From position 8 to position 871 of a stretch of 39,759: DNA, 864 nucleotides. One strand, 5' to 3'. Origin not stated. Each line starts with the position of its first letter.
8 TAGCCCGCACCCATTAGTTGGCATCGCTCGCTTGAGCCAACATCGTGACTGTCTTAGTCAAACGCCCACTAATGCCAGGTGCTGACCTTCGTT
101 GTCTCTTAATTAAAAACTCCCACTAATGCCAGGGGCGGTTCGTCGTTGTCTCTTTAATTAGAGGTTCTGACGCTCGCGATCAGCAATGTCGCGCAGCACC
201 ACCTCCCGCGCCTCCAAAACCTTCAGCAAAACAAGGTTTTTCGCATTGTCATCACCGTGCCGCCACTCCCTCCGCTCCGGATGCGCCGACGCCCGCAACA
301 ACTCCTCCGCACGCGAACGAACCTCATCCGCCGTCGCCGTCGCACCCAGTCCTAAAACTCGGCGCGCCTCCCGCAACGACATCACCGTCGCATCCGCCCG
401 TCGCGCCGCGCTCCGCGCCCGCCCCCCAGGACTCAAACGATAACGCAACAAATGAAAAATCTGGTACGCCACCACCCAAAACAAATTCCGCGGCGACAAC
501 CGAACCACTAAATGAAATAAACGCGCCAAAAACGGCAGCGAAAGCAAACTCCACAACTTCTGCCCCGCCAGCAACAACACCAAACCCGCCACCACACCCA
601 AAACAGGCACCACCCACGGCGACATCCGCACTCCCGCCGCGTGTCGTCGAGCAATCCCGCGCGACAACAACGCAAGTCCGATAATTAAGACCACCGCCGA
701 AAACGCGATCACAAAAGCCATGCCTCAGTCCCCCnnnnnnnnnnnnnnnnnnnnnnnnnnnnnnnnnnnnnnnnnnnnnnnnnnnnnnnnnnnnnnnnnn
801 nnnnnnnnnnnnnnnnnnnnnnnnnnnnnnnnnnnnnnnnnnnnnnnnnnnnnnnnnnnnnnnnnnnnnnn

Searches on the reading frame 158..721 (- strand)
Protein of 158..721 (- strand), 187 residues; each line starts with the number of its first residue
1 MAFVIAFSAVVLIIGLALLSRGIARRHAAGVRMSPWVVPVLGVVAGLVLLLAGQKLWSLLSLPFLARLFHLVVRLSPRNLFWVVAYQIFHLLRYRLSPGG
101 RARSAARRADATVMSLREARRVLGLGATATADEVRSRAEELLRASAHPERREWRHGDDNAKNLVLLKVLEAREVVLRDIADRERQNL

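Call 19: search_protein_families(library=pfam, proteins=[window:158-721:-], max_evalue=0.001)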
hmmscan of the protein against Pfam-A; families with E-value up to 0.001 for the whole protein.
window:158-721:- (187 aa): 0 families

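Call 29: find_encoding_contigs(protein=window:158-721:-, flank=10000, max_places=2)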
Protein window:158-721:- (187 aa): 13 contigs read that carry it; 2 places shown.
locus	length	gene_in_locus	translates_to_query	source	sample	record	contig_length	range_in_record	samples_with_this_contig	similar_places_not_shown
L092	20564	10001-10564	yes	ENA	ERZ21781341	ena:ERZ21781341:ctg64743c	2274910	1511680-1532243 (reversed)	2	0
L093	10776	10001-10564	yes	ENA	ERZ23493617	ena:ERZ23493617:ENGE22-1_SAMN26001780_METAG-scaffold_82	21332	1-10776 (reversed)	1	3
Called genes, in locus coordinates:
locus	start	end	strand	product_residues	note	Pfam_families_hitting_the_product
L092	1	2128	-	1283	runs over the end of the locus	PF13116:YhdP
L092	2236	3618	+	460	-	PF12804:NTP_transf_3, PF25084:LbH_EIF2B (faint), PF25087:GMPPB_C (weak), PF00132:Hexapep, PF14602:Hexapep_2 (weak)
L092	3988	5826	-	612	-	PF13522:GATase_6, PF13537:GATase_7, PF01380:SIS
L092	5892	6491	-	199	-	PF08238:Sel1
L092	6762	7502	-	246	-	PF01925:TauE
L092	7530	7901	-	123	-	-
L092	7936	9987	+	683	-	PF01541:GIY-YIG, PF27096:UvrC_M, PF02151:UVR, PF22920:UvrC_RNaseH, PF08459:UvrC_RNaseH_dom, PF14520:HHH_5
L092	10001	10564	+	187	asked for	-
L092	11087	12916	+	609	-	PF00496:SBP_bac_5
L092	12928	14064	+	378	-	PF00528:BPD_transp_1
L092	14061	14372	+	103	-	-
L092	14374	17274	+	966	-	PF12911:OppC_N (weak), PF00528:BPD_transp_1, PF00005:ABC_tran, PF02463:SMC_N (faint), PF13191:AAA_16 (faint), PF20703:nSTAND1 (faint), PF13304:AAA_21 (weak), PF00005:ABC_tran, +2 more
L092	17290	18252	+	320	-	PF02826:2-Hacid_dh_C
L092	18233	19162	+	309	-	PF00215:OMPdecase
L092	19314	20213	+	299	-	PF00215:OMPdecase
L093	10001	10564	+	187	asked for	-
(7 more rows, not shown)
